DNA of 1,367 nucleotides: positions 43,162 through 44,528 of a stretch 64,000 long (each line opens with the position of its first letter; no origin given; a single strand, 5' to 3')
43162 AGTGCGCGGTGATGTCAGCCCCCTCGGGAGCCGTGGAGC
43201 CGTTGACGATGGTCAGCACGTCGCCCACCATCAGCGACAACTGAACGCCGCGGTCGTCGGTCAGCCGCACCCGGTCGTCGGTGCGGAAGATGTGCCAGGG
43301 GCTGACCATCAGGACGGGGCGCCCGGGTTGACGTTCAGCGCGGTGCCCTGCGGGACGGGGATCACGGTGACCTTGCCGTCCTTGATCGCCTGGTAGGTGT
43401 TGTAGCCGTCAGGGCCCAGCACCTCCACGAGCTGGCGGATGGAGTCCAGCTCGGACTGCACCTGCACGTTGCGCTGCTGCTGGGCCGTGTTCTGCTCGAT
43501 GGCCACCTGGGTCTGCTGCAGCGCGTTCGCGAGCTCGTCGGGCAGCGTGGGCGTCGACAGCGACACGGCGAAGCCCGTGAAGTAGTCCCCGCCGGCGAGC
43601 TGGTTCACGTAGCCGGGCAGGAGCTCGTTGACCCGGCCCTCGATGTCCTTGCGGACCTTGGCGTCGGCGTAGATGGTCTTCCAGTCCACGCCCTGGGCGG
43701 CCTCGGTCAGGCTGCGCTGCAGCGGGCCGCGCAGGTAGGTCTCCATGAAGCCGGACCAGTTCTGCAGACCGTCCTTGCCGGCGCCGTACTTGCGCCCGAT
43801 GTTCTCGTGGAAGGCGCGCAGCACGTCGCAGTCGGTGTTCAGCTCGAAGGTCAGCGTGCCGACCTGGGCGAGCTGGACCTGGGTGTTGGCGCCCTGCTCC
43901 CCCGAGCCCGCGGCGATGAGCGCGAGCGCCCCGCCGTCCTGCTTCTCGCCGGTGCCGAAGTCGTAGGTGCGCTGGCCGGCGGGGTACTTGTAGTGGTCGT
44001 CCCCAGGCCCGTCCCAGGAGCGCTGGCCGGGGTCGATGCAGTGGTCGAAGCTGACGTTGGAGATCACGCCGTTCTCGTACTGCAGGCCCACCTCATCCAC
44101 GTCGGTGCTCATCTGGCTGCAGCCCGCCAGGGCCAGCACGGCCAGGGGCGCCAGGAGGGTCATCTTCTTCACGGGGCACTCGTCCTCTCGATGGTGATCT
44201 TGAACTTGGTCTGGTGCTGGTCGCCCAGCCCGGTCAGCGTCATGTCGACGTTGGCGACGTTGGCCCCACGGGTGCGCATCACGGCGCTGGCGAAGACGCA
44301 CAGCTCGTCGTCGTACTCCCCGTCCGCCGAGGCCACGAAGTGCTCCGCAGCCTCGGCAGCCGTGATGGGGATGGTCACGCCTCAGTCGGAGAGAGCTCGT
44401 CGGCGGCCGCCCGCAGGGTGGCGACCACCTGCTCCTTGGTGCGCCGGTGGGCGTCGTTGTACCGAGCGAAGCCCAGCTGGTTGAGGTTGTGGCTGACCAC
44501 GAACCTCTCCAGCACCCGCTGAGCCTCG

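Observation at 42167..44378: SPFH-like lipoprotein with a chain of co-translated small membrane proteins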

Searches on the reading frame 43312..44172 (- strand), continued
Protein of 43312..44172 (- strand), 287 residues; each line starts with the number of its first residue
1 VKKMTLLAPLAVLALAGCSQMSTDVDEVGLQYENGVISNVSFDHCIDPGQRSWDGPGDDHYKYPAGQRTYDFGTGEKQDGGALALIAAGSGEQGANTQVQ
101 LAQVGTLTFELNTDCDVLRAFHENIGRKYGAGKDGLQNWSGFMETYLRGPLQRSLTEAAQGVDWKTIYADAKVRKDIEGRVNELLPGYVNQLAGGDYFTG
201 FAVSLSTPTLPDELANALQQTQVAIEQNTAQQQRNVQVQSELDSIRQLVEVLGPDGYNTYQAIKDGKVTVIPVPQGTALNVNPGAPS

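Call 16: find_encoding_contigs(protein=P0004, flank=5000, max_places=2)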
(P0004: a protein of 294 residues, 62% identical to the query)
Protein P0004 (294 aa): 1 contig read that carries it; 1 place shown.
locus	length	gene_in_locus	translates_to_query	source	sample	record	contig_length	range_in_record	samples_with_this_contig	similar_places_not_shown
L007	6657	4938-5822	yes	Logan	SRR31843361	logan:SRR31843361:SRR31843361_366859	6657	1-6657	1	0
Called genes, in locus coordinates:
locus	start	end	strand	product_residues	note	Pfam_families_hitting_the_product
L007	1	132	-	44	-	?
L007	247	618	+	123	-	PF19905:DUF6378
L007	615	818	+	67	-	-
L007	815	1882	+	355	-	-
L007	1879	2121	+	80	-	-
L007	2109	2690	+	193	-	PF00535:Glycos_transf_2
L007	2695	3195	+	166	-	PF13489:Methyltransf_23, PF08242:Methyltransf_12 (faint)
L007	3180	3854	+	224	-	-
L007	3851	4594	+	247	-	PF04724:Glyco_transf_17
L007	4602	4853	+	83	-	-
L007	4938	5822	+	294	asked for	-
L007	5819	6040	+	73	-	-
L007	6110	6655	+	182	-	?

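Call 17: find_encoding_contigs(protein=P0019, flank=5000, max_places=2)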
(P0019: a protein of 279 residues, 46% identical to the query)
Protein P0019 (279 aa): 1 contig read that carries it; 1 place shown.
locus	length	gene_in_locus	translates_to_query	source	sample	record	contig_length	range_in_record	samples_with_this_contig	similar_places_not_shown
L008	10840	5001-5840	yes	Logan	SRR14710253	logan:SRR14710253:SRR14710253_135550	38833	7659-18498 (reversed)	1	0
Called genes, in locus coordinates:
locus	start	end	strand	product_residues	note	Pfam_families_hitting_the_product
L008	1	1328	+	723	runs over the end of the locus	PF00176:SNF2-rel_dom, PF04851:ResIII (weak), PF00271:Helicase_C (weak)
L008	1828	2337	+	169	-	-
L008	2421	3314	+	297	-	-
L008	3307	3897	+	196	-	-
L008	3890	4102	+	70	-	-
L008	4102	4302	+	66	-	-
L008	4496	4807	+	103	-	-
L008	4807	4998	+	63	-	-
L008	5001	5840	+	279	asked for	-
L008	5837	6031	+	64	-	-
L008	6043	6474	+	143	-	-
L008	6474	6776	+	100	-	-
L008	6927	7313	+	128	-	-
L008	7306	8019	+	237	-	PF27127:YfdP, PF09397:FtsK_gamma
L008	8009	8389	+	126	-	-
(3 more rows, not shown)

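Call 18: find_encoding_contigs(protein=P0032, flank=5000, max_places=3)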
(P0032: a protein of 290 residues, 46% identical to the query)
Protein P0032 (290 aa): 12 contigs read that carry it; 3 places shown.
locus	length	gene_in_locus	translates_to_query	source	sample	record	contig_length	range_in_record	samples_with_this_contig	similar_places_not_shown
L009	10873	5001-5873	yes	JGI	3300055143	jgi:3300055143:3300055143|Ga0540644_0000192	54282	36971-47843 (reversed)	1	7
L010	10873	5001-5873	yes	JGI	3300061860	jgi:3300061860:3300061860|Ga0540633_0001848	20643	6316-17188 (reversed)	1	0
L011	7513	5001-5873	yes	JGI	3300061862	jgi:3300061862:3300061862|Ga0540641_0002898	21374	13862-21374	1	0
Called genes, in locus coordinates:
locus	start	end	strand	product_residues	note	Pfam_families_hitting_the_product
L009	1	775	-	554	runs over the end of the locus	-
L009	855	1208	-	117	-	-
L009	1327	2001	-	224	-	-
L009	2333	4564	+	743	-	PF03176:MMPL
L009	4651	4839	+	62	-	-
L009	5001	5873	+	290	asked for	PF01145:Band_7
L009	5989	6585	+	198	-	-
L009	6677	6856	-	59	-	-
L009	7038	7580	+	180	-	-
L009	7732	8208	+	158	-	-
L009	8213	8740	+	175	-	-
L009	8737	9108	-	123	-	-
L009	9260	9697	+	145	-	-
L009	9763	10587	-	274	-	PF00075:RNase_H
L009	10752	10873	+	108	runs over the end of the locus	-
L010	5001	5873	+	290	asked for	PF01145:Band_7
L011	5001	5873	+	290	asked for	PF01145:Band_7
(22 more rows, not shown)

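Call 23: search_protein_families(library=padloc, max_evalue=0.1, proteins=[window:43312-44172:-])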
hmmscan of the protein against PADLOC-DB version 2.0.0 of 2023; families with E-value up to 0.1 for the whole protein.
window:43312-44172:- (287 aa): 0 families

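Call 26: find_related_loci(query=A1, collection=viral_contigs, flank=4000)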
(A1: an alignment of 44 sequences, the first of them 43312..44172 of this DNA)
Query A1 (287 aa) in viral_contigs; peptide patterns used: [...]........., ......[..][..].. (x = any residue, [..] = any of these).
154 stretches matched a pattern; 24 encode a relative of the query (tblastn E <= 1e-3); 24 distinct loci.
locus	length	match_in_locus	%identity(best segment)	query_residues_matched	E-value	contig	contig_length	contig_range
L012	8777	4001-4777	43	18-284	5e-71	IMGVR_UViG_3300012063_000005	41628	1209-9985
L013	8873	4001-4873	38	1-285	4e-62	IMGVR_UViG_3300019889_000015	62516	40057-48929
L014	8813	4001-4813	39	6-285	2e-62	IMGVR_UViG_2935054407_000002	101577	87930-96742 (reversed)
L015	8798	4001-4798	38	7-283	5e-58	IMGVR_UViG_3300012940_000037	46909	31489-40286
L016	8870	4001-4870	36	2-284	1e-53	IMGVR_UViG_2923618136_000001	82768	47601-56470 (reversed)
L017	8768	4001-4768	36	17-283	7e-52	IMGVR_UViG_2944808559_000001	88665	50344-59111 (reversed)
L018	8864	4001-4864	33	2-284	2e-48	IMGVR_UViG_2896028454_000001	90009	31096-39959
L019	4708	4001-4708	36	17-253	7e-48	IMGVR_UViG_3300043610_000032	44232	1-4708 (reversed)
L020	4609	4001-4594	40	99-283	3e-47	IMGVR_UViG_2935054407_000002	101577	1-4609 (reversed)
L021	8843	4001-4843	31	3-274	4e-39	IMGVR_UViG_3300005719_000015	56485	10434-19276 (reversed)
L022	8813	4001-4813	36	3-282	2e-52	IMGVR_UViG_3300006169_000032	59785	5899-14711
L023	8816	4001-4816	33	10-284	2e-42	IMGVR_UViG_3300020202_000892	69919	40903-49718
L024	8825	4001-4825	29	17-283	2e-36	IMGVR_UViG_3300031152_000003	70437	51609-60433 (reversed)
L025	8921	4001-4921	31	4-284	2e-35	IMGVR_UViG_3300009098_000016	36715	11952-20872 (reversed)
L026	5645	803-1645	30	3-274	2e-35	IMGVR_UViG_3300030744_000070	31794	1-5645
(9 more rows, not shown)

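Call 34: predict_structure(alignment_id=A1)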
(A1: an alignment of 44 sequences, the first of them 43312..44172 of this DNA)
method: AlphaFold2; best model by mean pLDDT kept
length: 287 residues; sequences in the alignment: 44
mean_pLDDT: 92.1   pTM: 0.76
mean pLDDT of the five models: 92.1, 92.0, 90.2, 90.1, 89.5
residues with pLDDT >= 90: 239; 70-90: 26; 50-70: 20; < 50: 2
segments of 3 or more residues with pLDDT < 50: none
pLDDT, mean of each block of 10 residues (from residue 1): 59 77 97 93 98 93 97 95 96 91 98 98 97 94 96 98 97 98 98 98 98 96 96 96 93 93 91 71 60
secondary structure, 60 per line:
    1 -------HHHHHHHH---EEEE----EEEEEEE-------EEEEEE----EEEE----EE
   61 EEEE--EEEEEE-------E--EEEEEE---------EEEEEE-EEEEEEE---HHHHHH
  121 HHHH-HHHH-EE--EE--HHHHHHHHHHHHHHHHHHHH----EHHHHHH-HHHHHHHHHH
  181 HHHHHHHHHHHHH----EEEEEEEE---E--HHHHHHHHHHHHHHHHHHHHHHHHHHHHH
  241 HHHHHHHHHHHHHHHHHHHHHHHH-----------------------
elements in order: H8-15 E19-22 E27-33 E41-46 E51-54 E59-64 E67-72 E83-88 E98-103 E105-111 H115-124 H126-129 H139-158 H164-169 H171-193 E198-205 H212-264
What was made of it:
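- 43309..44172 (-): SPFH/Band-7 lipoprotein, 287 aa. It has an N-terminal lipoprotein signal, a beta-rich N part, the SPFH core, one long helix (residues 212-264) and a conserved C-terminal tail. AF2 model: pLDDT 92.1 (call 34).
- On SPFH / Band 7 superfamily: AF2 model with pLDDT 92.1 and a helix at 212-264 (call 34).
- Closest known: Stomatin / flotillin cage assemblies. Different: This one is predicted to attach to the outer leaflet by an N-terminal lipoprotein anchor, and it has an enlarged beta-rich N-terminal part (call 34).
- AF2 model with pLDDT 92 (call 34).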

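Call 36: search_solved_structures(query=A1, max_evalue=1)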
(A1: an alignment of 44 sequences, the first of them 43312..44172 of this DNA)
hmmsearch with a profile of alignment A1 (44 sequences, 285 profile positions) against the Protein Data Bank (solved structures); distinct sequences matched with E-value up to 1: 7.
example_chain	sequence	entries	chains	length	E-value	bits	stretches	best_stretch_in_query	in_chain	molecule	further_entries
9wmj_A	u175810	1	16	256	0.2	14.1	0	180-234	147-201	Stomatin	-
9wkz_A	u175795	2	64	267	0.23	13.9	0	180-234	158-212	Stomatin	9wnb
9z7u_F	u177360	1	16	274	0.25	13.8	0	180-234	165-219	Stomatin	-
9oh9_A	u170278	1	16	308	0.37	13.2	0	181-234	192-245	Stomatin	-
3bk6_A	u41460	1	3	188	0.41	13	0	179-251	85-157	PH stomatin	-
7nwg_W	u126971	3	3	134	0.77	12.1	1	158-239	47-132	60S ribosomal protein L24-like protein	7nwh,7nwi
7oya_W1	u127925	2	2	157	0.83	12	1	158-237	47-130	60S ribosomal protein L24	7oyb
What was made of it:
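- Tried and rejected: Profile search of the PDB by sequence: only marginal stomatin hits, E about 0.2 (call 36).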

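Call 37: fold_search(model_id=the predicted structure, library=pdb)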
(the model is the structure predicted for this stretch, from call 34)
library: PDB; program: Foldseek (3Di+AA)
matches with E <= 10: 1225; with E <= 0.001: 7
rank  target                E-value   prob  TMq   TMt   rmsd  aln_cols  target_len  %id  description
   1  9oh9_A                8.8e-08  1.00  0.50  0.55   7.9       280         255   11  Human Stomatin Complex in Native Membrane Vesicles (released 2025-08-13)
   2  9oh9_B                1.5e-07  1.00  0.51  0.56   8.1       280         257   11  Human Stomatin Complex in Native Membrane Vesicles (released 2025-08-13)
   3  9z7u_B                2.9e-07  1.00  0.51  0.53   8.2       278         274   11  Human Stomatin - C8 Symmetry (released 2026-02-25)
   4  9z7u_C                3.1e-07  1.00  0.51  0.54  10.2       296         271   12  Human Stomatin - C8 Symmetry (released 2026-02-25)
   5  9l3g_a                1.0e-06  1.00  0.42  0.32  10.4       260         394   12  Structure of the flotillin complex (released 2025-12-24)
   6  9bq2_A                1.5e-06  1.00  0.42  0.32  10.7       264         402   12  Structure of the flotillin complex in a native membrane environment (released 2024-07-24)
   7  9zd2_E                2.4e-05  1.00  0.42  0.59   4.4       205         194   11  C1 local refinement of aquaporin 1 bound to endogenous human stomatin (released 2026-02-25)
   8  3bk6_C                1.6e-03  1.00  0.30  0.48   8.7       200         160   12  Crystal structure of a core domain of stomatin from Pyrococcus horikoshii (released 2008-02-19)
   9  3bk6_A                2.0e-03  1.00  0.31  0.49  11.1       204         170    9  Crystal structure of a core domain of stomatin from Pyrococcus horikoshii (released 2008-02-19)
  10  4fvf_B                2.5e-03  1.00  0.32  0.69   3.5       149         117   12  SPFH domain of mouse stomatin (Crystal form 1) (released 2012-08-15)
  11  4fvj_A                3.0e-03  1.00  0.31  0.71   3.2       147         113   12  SPFH domain of the mouse stomatin (Crystal form 2) (released 2012-08-15)
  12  4fvj_C                3.2e-03  1.00  0.29  0.66   4.0       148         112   11  SPFH domain of the mouse stomatin (Crystal form 2) (released 2012-08-15)
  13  4fvf_A                4.3e-03  1.00  0.31  0.69   3.3       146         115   12  SPFH domain of mouse stomatin (Crystal form 1) (released 2012-08-15)
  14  6ahq_A                5.1e-03  1.00  0.26  0.57   5.5       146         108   11  Structure of the 40-167 fragment of FliL (released 2019-03-06)
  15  4fvj_E                5.8e-03  1.00  0.30  0.69   3.7       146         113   12  SPFH domain of the mouse stomatin (Crystal form 2) (released 2012-08-15)
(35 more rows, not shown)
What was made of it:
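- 43309..44172 (-): Foldseek PDB: human stomatin 9oh9/9z7u at E~1e-7 over 280 columns, and flotillin 9bq2/9l3g (call 37).
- On SPFH / Band 7 superfamily: Foldseek gives stomatin at E~1e-7 and flotillin at 1e-6, probability 1.0 (call 37).
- Closest known: Stomatin / flotillin cage assemblies. Same: Best fold matches over nearly the full length, covering the SPFH core plus the long wall helix (call 37).
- Foldseek hits to cage-forming stomatin and flotillin chains over about 280 columns, including the long helix (call 37).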

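Call 45: find_related_loci(query=A2, collection=genome_contigs, flank=5000)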
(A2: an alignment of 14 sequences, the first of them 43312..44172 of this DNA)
Query A2 (287 aa) in genome_contigs; peptide patterns used: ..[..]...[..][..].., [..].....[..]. (x = any residue, [..] = any of these).
90 stretches matched a pattern; 44 encode a relative of the query (tblastn E <= 1e-3); 44 distinct loci.
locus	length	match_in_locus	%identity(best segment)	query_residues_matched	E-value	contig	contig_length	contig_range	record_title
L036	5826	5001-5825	42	2-282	2e-69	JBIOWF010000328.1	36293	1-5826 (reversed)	MAG: Microtetraspora sp. isolate MAG089 k127_564969, whole genome shotgun sequence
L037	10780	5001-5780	41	26-283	2e-66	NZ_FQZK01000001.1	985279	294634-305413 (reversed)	Nocardiopsis flavescens strain CGMCC 4.5723, whole genome shotgun sequence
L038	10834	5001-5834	38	10-285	1e-65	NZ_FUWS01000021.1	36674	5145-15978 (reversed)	Marinactinospora thermotolerans DSM 45154, whole genome shotgun sequence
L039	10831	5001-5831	40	10-283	4e-65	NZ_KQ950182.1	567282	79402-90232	Thermobifida cellulosilytica TB100 scaffold3, whole genome shotgun sequence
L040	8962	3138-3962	38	11-283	2e-64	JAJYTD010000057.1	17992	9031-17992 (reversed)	MAG: Actinomycetes bacterium isolate DX1.bin85 NODE_4629_length_17992_cov_4.446572, whole genome shotgun sequence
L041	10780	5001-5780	39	26-283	5e-64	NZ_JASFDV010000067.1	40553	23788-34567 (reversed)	Nocardiopsis sp. CC223A accn-2013.16.con.0067, whole genome shotgun sequence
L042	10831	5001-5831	39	10-284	2e-63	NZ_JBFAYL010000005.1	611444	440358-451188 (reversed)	Nocardia sp. NPDC051832 NPDC051832_96_B8.ctg-0005, whole genome shotgun sequence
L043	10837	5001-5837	37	6-283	7e-63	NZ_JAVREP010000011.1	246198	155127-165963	Nocardiopsis lambiniae strain DSM 44743 NODE_11_length_246198_cov_16.475684, whole genome shotgun sequence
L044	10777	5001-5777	39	26-283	7e-63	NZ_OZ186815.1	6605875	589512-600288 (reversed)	Nocardiopsis dassonvillei isolate SudanB121_2068 chromosome c1, complete sequence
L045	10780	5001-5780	40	26-283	3e-62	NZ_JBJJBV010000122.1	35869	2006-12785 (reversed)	Nocardiopsis protaetiae strain NEAU-PBA1 A1_122, whole genome shotgun sequence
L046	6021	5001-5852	36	2-283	2e-62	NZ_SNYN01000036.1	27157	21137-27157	Actinorugispora endophytica strain DSM 46770 Ga0310471_136, whole genome shotgun sequence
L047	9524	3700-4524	38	11-283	2e-61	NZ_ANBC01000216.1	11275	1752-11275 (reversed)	Nocardiopsis lucentensis DSM 44048 contig_216, whole genome shotgun sequence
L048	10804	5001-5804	37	18-283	3e-59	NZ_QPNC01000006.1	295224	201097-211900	Nocardiopsis sp. FIRDI 009 contig_6, whole genome shotgun sequence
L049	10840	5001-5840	38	17-287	9e-59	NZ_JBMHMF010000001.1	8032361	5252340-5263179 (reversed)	Solwaraspora sp. WMMB335 tig00000001, whole genome shotgun sequence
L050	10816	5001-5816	37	2-284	3e-58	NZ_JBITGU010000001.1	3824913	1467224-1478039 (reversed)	Nonomuraea sp. NPDC050556 NPDC050556_347_A3.ctg-0001, whole genome shotgun sequence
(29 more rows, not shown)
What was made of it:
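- Tried and rejected: It succeeded with a narrower alignment (call 45).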

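Call 50: find_encoding_contigs(protein=P0003, flank=3000, max_places=2)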
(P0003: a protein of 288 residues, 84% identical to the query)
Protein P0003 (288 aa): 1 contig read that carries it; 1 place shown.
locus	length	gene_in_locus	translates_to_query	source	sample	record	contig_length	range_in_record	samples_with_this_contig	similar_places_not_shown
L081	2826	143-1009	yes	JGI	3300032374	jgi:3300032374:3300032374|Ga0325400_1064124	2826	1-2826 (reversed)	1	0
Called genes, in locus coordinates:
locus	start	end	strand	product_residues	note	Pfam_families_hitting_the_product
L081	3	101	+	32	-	?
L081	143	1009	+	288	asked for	PF01145:Band_7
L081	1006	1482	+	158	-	PF07463:NUMOD4, PF13392:HNH_3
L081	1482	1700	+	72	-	-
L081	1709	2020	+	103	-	PF24043:DUF7352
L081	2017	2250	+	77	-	-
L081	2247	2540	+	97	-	-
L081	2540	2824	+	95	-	?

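Call 66: fold_search(model_id=the predicted structure, library=viral)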
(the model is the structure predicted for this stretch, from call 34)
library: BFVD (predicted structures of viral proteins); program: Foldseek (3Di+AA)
matches with E <= 10: 413; with E <= 0.001: 23
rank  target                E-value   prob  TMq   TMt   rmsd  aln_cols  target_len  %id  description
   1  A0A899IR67            6.1e-20  1.00  0.64  0.76   3.5       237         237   25  (no name in the UniProt tables at hand)
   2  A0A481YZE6            3.6e-10  1.00  0.50  0.49  16.9       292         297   17  Band 7 domain-containing protein [Marseillevirus LCMAC202]
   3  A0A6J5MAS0            3.8e-10  1.00  0.56  0.60   7.2       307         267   17  Band 7 domain containing protein [uncultured Caudovirales phage]
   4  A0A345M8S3            7.3e-10  1.00  0.48  0.48   7.3       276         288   16  Band-7-like membrane protein [Streptomyces phage StarPlatinum]
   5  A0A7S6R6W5            7.3e-10  1.00  0.50  0.51  16.5       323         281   14  SPFH-domain membrane protein [Rhizobium phage Pasto]
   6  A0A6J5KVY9            9.9e-10  1.00  0.57  0.57   6.8       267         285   17  Band 7 domain containing protein [uncultured Caudovirales phage]
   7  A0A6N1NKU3            1.2e-09  1.00  0.52  0.48   8.3       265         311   13  Band 7 domain-containing protein [Tupanvirus deep ocean]
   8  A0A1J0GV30            2.1e-09  1.00  0.53  0.49   7.4       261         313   13  SPFH protein domain [Vibrio phage vB_VspP_pVa5]
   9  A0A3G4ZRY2            1.1e-08  1.00  0.51  0.52   9.5       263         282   14  Band 7 domain-containing protein [Terrestrivirus sp.]
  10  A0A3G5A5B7            2.0e-08  1.00  0.46  0.28  11.2       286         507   14  SPFH domain / Band 7 domain containing protein [Harvfovirus sp.]
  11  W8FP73                3.3e-08  1.00  0.42  0.30  16.2       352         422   14  (no name in the UniProt tables at hand)
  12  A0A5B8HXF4            7.3e-08  1.00  0.46  0.42   9.0       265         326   12  Band 7 domain-containing protein [Mimiviridae sp. ChoanoV1]
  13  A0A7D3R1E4            1.9e-07  1.00  0.41  0.32  14.6       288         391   12  Regulator of protease activity HflC [Fadolivirus FV1/VV64]
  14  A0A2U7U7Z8            2.1e-07  1.00  0.52  0.45   8.3       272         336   14  SPFH domain containing protein [Pandoravirus quercus]
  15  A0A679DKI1            2.3e-07  1.00  0.43  0.28  12.4       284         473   12  (no name in the UniProt tables at hand)
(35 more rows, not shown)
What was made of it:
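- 43309..44172 (-): BFVD: viral Band-7 proteins (call 66).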

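Call 76: search_protein_families(library=ncbifam, max_evalue=0.1, proteins=[window:43312-44172:-])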
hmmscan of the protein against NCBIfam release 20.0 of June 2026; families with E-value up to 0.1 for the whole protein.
window:43312-44172:- (287 aa): 1 family
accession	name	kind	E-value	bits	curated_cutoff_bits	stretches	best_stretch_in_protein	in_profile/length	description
NF041193.1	lipo_SP0191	subfamily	0.013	15.6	75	0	1-24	1-24/190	SP0191 family lipoprotein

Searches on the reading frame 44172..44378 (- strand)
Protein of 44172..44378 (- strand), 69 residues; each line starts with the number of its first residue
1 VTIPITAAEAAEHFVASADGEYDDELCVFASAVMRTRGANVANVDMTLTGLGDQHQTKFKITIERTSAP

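Call 5: search_protein_families(library=pfam, max_evalue=1, proteins=[window:44172-44378:-])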
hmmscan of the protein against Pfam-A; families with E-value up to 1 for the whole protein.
window:44172-44378:- (69 aa): 1 family
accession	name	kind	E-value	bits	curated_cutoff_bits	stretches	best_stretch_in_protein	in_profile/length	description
PF04887.17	Pox_M2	-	0.1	12.5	25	1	2-55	53-106/196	Poxvirus M2 protein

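Call 6: search_protein_families(library=phrogs, max_evalue=1, proteins=[window:44172-44378:-])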
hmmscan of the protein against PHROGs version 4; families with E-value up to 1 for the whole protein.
window:44172-44378:- (69 aa): 1 family
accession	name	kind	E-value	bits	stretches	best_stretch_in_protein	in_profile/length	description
phrog_28387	-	unknown function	0.097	14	1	2-58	5-59/119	-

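Call 23: search_protein_families(library=padloc, max_evalue=0.1, proteins=[window:44172-44378:-])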
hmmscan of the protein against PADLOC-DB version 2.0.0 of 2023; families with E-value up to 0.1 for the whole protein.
window:44172-44378:- (69 aa): 0 families

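Call 76: search_protein_families(library=ncbifam, max_evalue=0.1, proteins=[window:44172-44378:-])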
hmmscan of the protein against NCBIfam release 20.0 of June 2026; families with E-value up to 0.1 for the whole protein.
window:44172-44378:- (69 aa): 0 families
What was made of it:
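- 44169..44378 (-): orfB, 69 aa. A soluble protein of unknown function, translationally coupled to the SPFH gene. No family in any library (calls 5, 6, 23, 76).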
